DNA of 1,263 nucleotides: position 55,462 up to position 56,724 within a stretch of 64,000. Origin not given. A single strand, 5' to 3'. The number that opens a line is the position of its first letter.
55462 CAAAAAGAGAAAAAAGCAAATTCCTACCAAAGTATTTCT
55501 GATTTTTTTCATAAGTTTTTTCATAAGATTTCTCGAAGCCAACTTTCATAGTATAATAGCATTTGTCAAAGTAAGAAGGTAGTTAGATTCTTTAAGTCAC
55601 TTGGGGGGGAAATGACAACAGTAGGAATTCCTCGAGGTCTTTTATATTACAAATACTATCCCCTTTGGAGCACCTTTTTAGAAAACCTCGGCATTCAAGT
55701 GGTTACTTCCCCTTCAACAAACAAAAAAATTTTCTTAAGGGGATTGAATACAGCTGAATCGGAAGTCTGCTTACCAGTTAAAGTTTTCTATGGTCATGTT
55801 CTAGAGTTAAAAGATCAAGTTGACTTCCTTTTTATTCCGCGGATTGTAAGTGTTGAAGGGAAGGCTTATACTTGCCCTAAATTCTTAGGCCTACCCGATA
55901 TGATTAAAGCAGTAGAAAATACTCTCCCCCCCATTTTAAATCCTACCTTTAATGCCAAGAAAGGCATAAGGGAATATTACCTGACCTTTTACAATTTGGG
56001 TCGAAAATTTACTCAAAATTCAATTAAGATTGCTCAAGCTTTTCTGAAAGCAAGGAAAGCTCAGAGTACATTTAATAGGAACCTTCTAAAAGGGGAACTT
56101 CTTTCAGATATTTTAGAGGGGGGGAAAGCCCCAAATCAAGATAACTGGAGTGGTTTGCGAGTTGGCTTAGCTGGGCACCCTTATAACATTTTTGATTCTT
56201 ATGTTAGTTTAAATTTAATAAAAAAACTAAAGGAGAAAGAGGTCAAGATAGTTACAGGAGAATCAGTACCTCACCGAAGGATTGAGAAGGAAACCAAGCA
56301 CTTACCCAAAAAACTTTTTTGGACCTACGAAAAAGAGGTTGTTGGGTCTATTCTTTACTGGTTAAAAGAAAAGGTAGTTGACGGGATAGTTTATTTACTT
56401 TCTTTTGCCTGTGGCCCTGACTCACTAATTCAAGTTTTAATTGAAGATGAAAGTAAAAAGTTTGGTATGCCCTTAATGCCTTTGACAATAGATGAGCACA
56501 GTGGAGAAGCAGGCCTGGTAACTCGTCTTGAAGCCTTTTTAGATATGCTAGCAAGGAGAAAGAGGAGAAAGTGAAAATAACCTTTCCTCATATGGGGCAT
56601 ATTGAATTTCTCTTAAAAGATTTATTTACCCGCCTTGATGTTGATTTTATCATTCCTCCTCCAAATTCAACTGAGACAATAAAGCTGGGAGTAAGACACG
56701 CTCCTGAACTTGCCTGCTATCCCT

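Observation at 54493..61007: Split three-gene activase system (two DUF2229-like proteins + BadF/BcrA-type ATPase) wedged between an ApbE flavin transferase and NfnAB-like bifurcating oxidoreductase genes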

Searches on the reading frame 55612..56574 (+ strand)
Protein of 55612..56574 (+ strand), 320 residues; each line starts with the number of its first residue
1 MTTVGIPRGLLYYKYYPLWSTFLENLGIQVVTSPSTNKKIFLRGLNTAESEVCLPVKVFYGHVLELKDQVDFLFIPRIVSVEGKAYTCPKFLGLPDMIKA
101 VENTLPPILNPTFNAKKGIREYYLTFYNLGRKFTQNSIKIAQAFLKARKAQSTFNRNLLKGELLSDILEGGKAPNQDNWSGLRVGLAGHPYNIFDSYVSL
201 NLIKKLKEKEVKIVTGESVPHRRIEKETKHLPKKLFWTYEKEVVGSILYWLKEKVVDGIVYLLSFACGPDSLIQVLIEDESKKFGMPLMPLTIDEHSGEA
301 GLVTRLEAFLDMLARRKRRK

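Call 3: search_protein_families(library=pfam, proteins=[window:55612-56574:+], max_evalue=0.01)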
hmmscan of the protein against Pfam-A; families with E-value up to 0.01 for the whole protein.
window:55612-56574:+ (320 aa): 2 families
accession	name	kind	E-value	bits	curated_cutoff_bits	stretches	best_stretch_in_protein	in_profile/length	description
PF09989.15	DUF2229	-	1.4e-53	182.2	29.4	1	3-219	1-218/218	CoA enzyme activase uncharacterised domain (DUF2229)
PF06050.19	HGD-D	-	2.6e-06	27.7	28.4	1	239-313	267-342/342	2-hydroxyglutaryl-CoA dehydratase, D-component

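Call 4: search_protein_families(library=ncbifam, proteins=[window:55612-56574:+], max_evalue=0.01)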
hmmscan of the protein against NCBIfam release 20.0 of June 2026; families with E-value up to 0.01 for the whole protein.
window:55612-56574:+ (320 aa): 1 family
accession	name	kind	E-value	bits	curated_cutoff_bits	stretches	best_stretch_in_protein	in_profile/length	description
NF040772.1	double_cubane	equivalog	0.003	16.7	350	1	246-313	304-372/372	double-cubane-cluster-containing anaerobic reductase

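Call 9: search_solved_structures(query=window:55612-56574:+, max_evalue=10, show_alignments=2)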
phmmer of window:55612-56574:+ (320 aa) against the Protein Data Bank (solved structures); distinct sequences matched with E-value up to 10: 3.
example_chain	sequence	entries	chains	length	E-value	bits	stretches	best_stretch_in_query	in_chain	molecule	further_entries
3o3m_B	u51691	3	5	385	0.014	18.1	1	242-314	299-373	beta subunit 2-hydroxyacyl-CoA dehydratase | beta-subunit 2-hydroxyacyl-CoA dehydratase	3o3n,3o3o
7yyl_C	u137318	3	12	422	0.16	14.6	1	247-313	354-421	Dehydratase family protein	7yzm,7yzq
6eno_A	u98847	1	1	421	0.23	14.1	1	247-313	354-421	Dehydratase family protein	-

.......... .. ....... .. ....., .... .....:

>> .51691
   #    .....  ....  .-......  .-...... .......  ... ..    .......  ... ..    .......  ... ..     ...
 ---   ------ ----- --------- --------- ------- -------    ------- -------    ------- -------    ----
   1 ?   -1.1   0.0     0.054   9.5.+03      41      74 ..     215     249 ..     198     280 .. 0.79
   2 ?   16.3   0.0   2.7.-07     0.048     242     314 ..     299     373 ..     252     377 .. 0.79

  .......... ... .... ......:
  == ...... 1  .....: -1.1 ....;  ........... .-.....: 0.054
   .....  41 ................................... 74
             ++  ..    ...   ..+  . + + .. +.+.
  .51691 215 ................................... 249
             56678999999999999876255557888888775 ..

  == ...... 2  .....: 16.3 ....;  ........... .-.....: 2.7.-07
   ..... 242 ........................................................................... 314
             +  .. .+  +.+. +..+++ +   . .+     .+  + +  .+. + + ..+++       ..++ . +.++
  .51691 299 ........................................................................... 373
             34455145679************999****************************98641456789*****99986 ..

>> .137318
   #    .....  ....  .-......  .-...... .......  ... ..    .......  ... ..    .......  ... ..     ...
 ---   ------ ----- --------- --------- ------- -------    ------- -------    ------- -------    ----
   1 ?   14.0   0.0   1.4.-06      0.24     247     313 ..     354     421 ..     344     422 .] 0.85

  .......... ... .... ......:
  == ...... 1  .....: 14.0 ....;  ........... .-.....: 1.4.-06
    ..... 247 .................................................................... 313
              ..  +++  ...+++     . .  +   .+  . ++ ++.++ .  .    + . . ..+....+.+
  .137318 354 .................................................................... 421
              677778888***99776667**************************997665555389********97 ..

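Call 19: find_homologous_proteins(query=window:55612-56574:+, max_evalue=0.001)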
Query window:55612-56574:+ (320 aa): 2069 proteins with E <= 0.001 among 4761 candidates; the best 120 are listed.
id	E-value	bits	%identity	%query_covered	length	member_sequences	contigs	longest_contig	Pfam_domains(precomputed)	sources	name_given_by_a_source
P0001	2.1e-212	722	100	100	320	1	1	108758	PF06050.20,PF09989.16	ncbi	-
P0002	8.3e-123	428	59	99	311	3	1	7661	PF06050.20,PF09989.16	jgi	jgi:predicted nucleotide-binding protein (sugar kinase/HSP70/actin superfamily)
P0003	2.5e-122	426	59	98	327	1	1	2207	PF06050.20,PF09989.16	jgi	jgi:predicted nucleotide-binding protein (sugar kinase/HSP70/actin superfamily)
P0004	5.3e-122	425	58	100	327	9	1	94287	PF09989.16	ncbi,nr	ncbi:MAG: acyl-CoA dehydratase activase-related protein [Actinomycetota bacterium]|nr:acyl-CoA dehyd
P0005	2.2e-120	420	56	99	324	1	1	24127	PF06050.20,PF09989.16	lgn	-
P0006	4.8e-119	416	59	98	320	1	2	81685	PF09989.16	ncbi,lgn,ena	-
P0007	7.1e-119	415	59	98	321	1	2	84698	PF06050.20,PF09989.16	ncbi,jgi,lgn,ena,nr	ncbi:MAG TPA: hypothetical protein ENN38_00275 [Actinobacteria bacterium]|nr:hypothetical protein [A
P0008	4.3e-118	412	55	98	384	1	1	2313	PF06050.20,PF09989.16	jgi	-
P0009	4.8e-118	412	55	98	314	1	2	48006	PF06050.20,PF09989.16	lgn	-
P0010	8.6e-118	411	57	99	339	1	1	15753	PF06050.20,PF09989.16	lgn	-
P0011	9.9e-118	411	56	99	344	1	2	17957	PF06050.20,PF09989.16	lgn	-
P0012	1.1e-117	411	57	99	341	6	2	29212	PF06050.20,PF09989.16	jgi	-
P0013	4.2e-117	409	59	99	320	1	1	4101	PF09989.16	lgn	-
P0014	1.8e-116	407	58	99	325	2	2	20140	PF06050.20,PF09989.16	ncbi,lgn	-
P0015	2.4e-116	407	57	98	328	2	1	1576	PF09989.16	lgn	-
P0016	5.8e-116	405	58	99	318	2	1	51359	PF06050.20,PF09989.16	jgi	-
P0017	2.0e-115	404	55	99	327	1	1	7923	PF06050.20,PF09989.16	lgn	-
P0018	7.6e-115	402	54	98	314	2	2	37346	PF06050.20,PF09989.16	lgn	-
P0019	8.0e-115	402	56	99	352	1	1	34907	PF06050.20,PF09989.16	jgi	-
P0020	2.0e-114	400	55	98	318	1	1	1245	PF06050.20,PF09989.16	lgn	-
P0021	4.1e-114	399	53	99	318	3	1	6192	PF06050.20,PF09989.16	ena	-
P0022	8.3e-114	398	57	99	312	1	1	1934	PF06050.20,PF09989.16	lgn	-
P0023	2.2e-113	397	55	98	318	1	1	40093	PF06050.20,PF09989.16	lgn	-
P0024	2.5e-113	397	55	99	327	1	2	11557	PF06050.20,PF09989.16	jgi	jgi:predicted nucleotide-binding protein (sugar kinase/HSP70/actin superfamily)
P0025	2.7e-113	397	57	98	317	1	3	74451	PF06050.20,PF09989.16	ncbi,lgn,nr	ncbi:MAG: acyl-CoA dehydratase activase-related protein [Actinobacteria bacterium]|nr:acyl-CoA dehyd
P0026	2.9e-113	397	58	99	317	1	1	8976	PF06050.20,PF09989.16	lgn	-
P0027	3.6e-113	396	57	99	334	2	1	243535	PF06050.20,PF09989.16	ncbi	-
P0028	8.2e-113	395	57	98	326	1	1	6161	PF06050.20,PF09989.16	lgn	-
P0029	1.1e-112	395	54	99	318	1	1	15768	PF06050.20,PF09989.16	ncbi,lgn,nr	ncbi:MAG: hypothetical protein IBX64_07160 [Actinobacteria bacterium]|nr:hypothetical protein [Actin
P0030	2.6e-112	393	54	99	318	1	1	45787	PF06050.20,PF09989.16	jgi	-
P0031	4.9e-112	393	54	99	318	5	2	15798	PF06050.20,PF09989.16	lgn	-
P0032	6.1e-112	392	54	98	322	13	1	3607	PF06050.20,PF09989.16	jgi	-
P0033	7.1e-112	392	56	99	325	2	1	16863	PF06050.20,PF09989.16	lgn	-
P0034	2.0e-111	391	55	98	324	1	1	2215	PF06050.20,PF09989.16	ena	-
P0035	2.6e-111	390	56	98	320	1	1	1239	PF06050.20,PF09989.16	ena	-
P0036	3.6e-111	390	53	98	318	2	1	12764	PF06050.20,PF09989.16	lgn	-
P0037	5.5e-111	389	54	98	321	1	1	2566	PF09989.16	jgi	jgi:predicted nucleotide-binding protein (sugar kinase/HSP70/actin superfamily)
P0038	8.0e-111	389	55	98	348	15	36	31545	PF06050.20,PF09989.16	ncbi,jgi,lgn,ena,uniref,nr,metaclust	ncbi:MAG: hypothetical protein COZ03_00950 [Candidatus Aquicultor secundus]|uniref:DUF2229 domain-co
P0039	1.3e-110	388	54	99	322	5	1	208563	PF06050.20,PF09989.16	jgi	jgi:predicted nucleotide-binding protein (sugar kinase/HSP70/actin superfamily)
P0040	2.6e-110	387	54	99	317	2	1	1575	PF06050.20,PF09989.16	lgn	-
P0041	2.8e-110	387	54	98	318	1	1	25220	PF06050.20,PF09989.16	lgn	-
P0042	5.0e-110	386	54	98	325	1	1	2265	PF06050.20,PF09989.16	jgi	jgi:predicted nucleotide-binding protein (sugar kinase/HSP70/actin superfamily)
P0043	5.5e-110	386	54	98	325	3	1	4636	PF06050.20,PF09989.16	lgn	-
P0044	6.4e-110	386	55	98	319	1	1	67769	PF06050.20,PF09989.16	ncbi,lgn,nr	ncbi:MAG: acyl-CoA dehydratase activase-related protein [Firmicutes bacterium]|nr:acyl-CoA dehydrata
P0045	8.5e-110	385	55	98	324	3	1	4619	PF06050.20,PF09989.16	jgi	-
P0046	9.6e-110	385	54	98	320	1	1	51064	PF06050.20,PF09989.16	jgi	jgi:predicted nucleotide-binding protein (sugar kinase/HSP70/actin superfamily)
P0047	1.1e-109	385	54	98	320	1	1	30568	PF06050.20,PF09989.16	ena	-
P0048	1.6e-109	384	53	99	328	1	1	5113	PF09989.16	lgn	-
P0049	1.6e-109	384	54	99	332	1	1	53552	PF06050.20,PF09989.16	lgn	-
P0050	2.2e-109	384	53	98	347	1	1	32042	PF09989.16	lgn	-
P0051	2.6e-109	384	55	98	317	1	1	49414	PF09989.16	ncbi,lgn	ncbi:MAG: acyl-CoA dehydratase activase-related protein [Candidatus Aquicultorales bacterium]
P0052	2.9e-109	383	54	100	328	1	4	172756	PF06050.20,PF09989.16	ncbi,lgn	-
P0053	4.2e-109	383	52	98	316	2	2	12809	PF06050.20,PF09989.16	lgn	-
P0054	5.1e-109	383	55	99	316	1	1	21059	PF06050.20,PF09989.16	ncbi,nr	ncbi:MAG: hypothetical protein HY776_05050 [Actinobacteria bacterium]|nr:hypothetical protein [Actin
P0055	6.5e-109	382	54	98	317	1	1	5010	PF09989.16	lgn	-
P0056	8.9e-109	382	53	99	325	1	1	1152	PF06050.20,PF09989.16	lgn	-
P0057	1.6e-108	381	52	98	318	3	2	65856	PF06050.20,PF09989.16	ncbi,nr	ncbi:MAG: acyl-CoA dehydratase activase-related protein [Actinomycetota bacterium]|nr:acyl-CoA dehyd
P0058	1.6e-108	381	55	98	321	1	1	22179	PF06050.20,PF09989.16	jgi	-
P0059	2.9e-108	380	54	99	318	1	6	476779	PF06050.20,PF09989.16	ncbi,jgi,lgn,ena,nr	ncbi:MAG: hypothetical protein KGZ93_03085 [Actinobacteria bacterium]|nr:hypothetical protein [Actin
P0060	6.2e-108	379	53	98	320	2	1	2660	PF06050.20,PF09989.16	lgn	-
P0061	6.9e-108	379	53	98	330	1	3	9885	PF06050.20,PF09989.16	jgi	jgi:predicted nucleotide-binding protein (sugar kinase/HSP70/actin superfamily)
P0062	7.9e-108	379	53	98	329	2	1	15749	PF06050.20,PF09989.16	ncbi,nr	ncbi:MAG: acyl-CoA dehydratase activase-related protein [Actinomycetota bacterium]|nr:acyl-CoA dehyd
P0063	8.6e-108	379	54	98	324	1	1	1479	PF09989.16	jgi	-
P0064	1.1e-107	378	55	98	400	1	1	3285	PF09989.16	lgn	-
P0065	1.4e-107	378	52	98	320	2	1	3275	PF09989.16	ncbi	-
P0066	1.5e-107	378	53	98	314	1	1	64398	PF06050.20,PF09989.16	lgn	-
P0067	2.7e-107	377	54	98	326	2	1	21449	PF06050.20,PF09989.16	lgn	-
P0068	4.6e-107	376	51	98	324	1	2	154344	PF09989.16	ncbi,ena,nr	ncbi:MAG TPA: hypothetical protein ENI11_04855 [Actinobacteria bacterium]|nr:hypothetical protein [A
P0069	7.0e-107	376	51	98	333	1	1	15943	PF09989.16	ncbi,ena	-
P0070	9.8e-107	375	53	98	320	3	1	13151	PF06050.20,PF09989.16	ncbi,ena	-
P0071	1.0e-106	375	52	98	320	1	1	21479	PF09989.16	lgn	-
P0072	1.2e-106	375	53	98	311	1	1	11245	PF09989.16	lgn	-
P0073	1.2e-106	375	54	98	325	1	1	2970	PF09989.16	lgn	-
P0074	1.8e-106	374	54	98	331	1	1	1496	PF06050.20,PF09989.16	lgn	-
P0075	1.9e-106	374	54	98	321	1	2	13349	PF06050.20,PF09989.16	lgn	-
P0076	1.9e-106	374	54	98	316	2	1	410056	PF06050.20,PF09989.16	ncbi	ncbi:MAG TPA: acyl-CoA dehydratase activase-related protein [Candidatus Aquicultor sp.]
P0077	1.9e-106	374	54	98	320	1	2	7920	PF06050.20,PF09989.16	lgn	-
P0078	2.2e-106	374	55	98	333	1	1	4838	PF06050.20,PF09989.16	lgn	-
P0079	3.2e-106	373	53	98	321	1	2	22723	PF06050.20,PF09989.16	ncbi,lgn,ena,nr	ncbi:MAG TPA: hypothetical protein ENH19_03770 [Actinobacteria bacterium]|nr:hypothetical protein [A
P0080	3.9e-106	373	52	98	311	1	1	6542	PF09989.16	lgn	-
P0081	4.8e-106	373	50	98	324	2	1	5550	PF09989.16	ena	-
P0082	5.4e-106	373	53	98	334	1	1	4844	PF06050.20,PF09989.16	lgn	-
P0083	6.7e-106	372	53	98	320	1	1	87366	PF06050.20,PF09989.16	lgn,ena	-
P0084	8.2e-106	372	52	98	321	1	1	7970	PF09989.16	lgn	-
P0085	9.8e-106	372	53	98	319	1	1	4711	PF06050.20,PF09989.16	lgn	-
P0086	1.2e-105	372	54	99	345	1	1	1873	PF06050.20,PF09989.16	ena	-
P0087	1.3e-105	371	53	100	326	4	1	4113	PF06050.20,PF09989.16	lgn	-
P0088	1.5e-105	371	53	99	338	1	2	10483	PF06050.20,PF09989.16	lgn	-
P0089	2.7e-105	370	52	98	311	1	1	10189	PF09989.16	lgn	-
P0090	6.8e-105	369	52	98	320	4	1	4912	PF06050.20,PF09989.16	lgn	-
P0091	8.2e-105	369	52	99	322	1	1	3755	PF06050.20,PF09989.16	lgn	-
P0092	8.9e-105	369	52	99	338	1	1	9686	PF06050.20,PF09989.16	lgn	-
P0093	9.5e-105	369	51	98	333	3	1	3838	PF09989.16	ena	-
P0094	9.9e-105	369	52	98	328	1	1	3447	PF06050.20,PF09989.16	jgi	jgi:predicted nucleotide-binding protein (sugar kinase/HSP70/actin superfamily)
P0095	1.6e-104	368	53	98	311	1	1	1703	PF09989.16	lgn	-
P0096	1.8e-104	368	52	99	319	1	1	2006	PF06050.20,PF09989.16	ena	-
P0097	2.4e-104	367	52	98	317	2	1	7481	PF06050.20,PF09989.16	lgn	-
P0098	5.3e-104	366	50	98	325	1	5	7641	PF06050.20,PF09989.16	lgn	-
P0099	8.4e-104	366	53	99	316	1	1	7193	PF06050.20,PF09989.16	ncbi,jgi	jgi:predicted nucleotide-binding protein (sugar kinase/HSP70/actin superfamily)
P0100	8.5e-104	365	53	99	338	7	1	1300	PF09989.16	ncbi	-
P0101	1.7e-103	364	52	98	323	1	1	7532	PF06050.20,PF09989.16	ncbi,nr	ncbi:MAG: acyl-CoA dehydratase activase-related protein [Actinobacteria bacterium]|nr:acyl-CoA dehyd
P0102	2.5e-103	364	51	99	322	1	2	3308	PF06050.20,PF09989.16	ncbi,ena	-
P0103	3.0e-103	364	50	98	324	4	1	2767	PF06050.20,PF09989.16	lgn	-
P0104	5.1e-103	363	50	98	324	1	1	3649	PF06050.20,PF09989.16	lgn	-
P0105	5.9e-103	363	52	98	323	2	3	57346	PF06050.20,PF09989.16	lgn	-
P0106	7.3e-103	362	51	99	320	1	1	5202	PF06050.20,PF09989.16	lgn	-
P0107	7.9e-103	362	51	98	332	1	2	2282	PF06050.20,PF09989.16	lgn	-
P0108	8.1e-103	362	50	98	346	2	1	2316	PF06050.20,PF09989.16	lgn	-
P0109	9.1e-103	362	51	99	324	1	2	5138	PF09989.16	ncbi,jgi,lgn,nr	ncbi:MAG: hypothetical protein E3J54_03630 [Actinobacteria bacterium]|nr:MAG: hypothetical protein E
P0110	1.0e-102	362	53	99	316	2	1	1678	PF06050.20,PF09989.16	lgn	-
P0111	1.3e-102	362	51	100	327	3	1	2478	PF06050.20,PF09989.16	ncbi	-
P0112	2.4e-102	361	51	98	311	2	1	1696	PF09989.16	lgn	-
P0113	5.8e-102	359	50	98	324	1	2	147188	PF06050.20,PF09989.16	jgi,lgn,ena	-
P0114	6.1e-102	359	51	99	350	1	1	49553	PF06050.20,PF09989.16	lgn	-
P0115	6.4e-102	359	52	98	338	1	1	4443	PF06050.20,PF09989.16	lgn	-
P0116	7.5e-102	359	51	99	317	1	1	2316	PF06050.20,PF09989.16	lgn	-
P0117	9.6e-102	359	51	98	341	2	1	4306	PF06050.20,PF09989.16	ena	-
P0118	9.9e-102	359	52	98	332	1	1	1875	PF06050.20,PF09989.16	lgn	-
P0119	1.1e-101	359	51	98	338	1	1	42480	PF09989.16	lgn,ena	-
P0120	1.2e-101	358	51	99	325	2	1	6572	PF09989.16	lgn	-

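Call 20: find_encoding_contigs(protein=P0001, flank=10000, max_places=3)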
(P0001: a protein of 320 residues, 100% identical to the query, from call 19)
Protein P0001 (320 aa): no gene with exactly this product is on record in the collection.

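Call 21: find_encoding_contigs(protein=P0059, flank=8000, max_places=2)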
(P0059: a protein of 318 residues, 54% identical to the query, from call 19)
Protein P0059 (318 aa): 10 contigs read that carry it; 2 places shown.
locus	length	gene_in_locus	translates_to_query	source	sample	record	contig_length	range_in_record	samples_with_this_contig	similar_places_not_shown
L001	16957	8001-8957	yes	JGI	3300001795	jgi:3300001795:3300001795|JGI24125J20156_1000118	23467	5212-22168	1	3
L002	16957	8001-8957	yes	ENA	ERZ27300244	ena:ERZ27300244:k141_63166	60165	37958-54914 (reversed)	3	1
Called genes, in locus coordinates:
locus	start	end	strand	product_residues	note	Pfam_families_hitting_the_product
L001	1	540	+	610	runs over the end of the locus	PF00012:HSP70, PF06723:MreB_Mbl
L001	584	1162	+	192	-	PF01025:GrpE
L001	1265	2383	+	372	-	PF00226:DnaJ, PF01556:DnaJ_C, PF00684:DnaJ_CXXCXGXG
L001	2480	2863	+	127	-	PF13411:MerR_1, PF13591:MerR_2 (weak), PF00376:MerR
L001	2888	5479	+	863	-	PF02861:Clp_N, PF23569:NBD_SMAX1, PF00004:AAA, PF17871:AAA_lid_9, PF00004:AAA, PF07724:AAA_2, PF07728:AAA_5, PF10431:ClpB_D2-small, +10 more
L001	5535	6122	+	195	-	PF04542:Sigma70_r2, PF08281:Sigma70_r4_2, PF04545:Sigma70_r4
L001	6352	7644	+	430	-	PF23750:RsgI_M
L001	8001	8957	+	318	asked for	PF09989:DUF2229, PF06050:HGD-D (weak)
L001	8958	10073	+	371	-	PF09989:DUF2229 (faint)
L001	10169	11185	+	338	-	PF01869:BcrAD_BadFG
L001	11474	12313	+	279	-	PF00175:NAD_binding_1 (weak), PF10418:DHODB_Fe-S_bind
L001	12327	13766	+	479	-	PF14691:Fer4_20, PF01262:AlaDh_PNT_C (faint), PF13241:NAD_binding_7 (faint), PF07992:Pyr_redox_2, PF12831:FAD_oxidored (faint), PF13450:NAD_binding_8 (weak), PF13738:Pyr_redox_3 (faint), PF00070:Pyr_redox (weak)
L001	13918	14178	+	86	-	PF12732:YtxH (weak)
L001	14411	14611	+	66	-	PF00196:GerE, PF13936:HTH_38 (weak)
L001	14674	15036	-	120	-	PF20126:TumE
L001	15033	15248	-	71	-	-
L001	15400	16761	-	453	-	PF05167:DUF711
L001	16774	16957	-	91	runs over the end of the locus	PF13740:ACT_6, PF01842:ACT, PF13291:ACT_4 (weak)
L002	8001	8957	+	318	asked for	PF09989:DUF2229, PF06050:HGD-D (weak)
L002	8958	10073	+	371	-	PF09989:DUF2229 (faint)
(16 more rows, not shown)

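Call 22: find_encoding_contigs(protein=P0044, flank=8000, max_places=2)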
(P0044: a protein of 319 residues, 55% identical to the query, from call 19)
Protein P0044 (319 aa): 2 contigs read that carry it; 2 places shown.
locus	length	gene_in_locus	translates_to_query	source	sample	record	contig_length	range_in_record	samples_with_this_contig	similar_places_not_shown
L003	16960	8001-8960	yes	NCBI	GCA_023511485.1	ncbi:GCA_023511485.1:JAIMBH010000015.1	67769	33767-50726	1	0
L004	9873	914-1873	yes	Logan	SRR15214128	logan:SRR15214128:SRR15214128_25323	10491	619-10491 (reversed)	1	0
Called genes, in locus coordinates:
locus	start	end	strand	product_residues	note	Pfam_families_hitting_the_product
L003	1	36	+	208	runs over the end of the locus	PF01025:GrpE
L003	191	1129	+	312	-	PF00226:DnaJ, PF01556:DnaJ_C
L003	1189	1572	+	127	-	PF13411:MerR_1, PF13591:MerR_2, PF00376:MerR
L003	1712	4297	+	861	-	PF02861:Clp_N, PF23569:NBD_SMAX1, PF00004:AAA, PF17871:AAA_lid_9, PF00004:AAA, PF07724:AAA_2, PF07728:AAA_5, PF10431:ClpB_D2-small, +6 more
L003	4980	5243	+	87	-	-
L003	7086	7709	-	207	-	PF04203:Sortase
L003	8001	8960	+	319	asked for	PF09989:DUF2229, PF06050:HGD-D (weak)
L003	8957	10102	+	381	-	PF09989:DUF2229 (faint)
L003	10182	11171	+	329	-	PF01869:BcrAD_BadFG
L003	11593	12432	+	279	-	PF00175:NAD_binding_1, PF10418:DHODB_Fe-S_bind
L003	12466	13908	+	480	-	PF14691:Fer4_20, PF01262:AlaDh_PNT_C (faint), PF07992:Pyr_redox_2, PF12831:FAD_oxidored (faint), PF13241:NAD_binding_7 (faint), PF13450:NAD_binding_8 (weak), PF13738:Pyr_redox_3 (faint), PF00070:Pyr_redox (weak)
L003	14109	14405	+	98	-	PF12732:YtxH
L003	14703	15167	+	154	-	PF06146:PsiE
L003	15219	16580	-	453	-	PF05167:DUF711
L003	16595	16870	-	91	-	PF13291:ACT_4 (weak), PF13740:ACT_6, PF01842:ACT, PF13840:ACT_7 (weak)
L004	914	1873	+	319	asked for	PF09989:DUF2229, PF06050:HGD-D (weak)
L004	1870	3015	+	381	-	PF09989:DUF2229 (faint)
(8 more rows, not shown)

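Call 23: list_cluster_members(proteins=[window:55612-56574:+, window:56571-57722:+, window:57707-58711:+, window:58720-60120:-, window:60180-61007:-, window:54493-55542:-])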
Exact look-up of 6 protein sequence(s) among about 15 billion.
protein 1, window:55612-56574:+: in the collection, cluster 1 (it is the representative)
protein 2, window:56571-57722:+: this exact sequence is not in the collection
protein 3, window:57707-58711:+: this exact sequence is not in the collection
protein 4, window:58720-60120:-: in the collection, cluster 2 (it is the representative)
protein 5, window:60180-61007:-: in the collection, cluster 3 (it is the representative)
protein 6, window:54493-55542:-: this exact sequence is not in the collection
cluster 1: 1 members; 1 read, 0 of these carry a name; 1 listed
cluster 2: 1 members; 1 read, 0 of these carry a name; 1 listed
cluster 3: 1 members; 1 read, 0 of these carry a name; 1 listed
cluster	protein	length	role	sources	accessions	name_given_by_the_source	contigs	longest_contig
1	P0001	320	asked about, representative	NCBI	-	-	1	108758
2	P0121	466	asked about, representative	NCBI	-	-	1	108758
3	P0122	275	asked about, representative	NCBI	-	-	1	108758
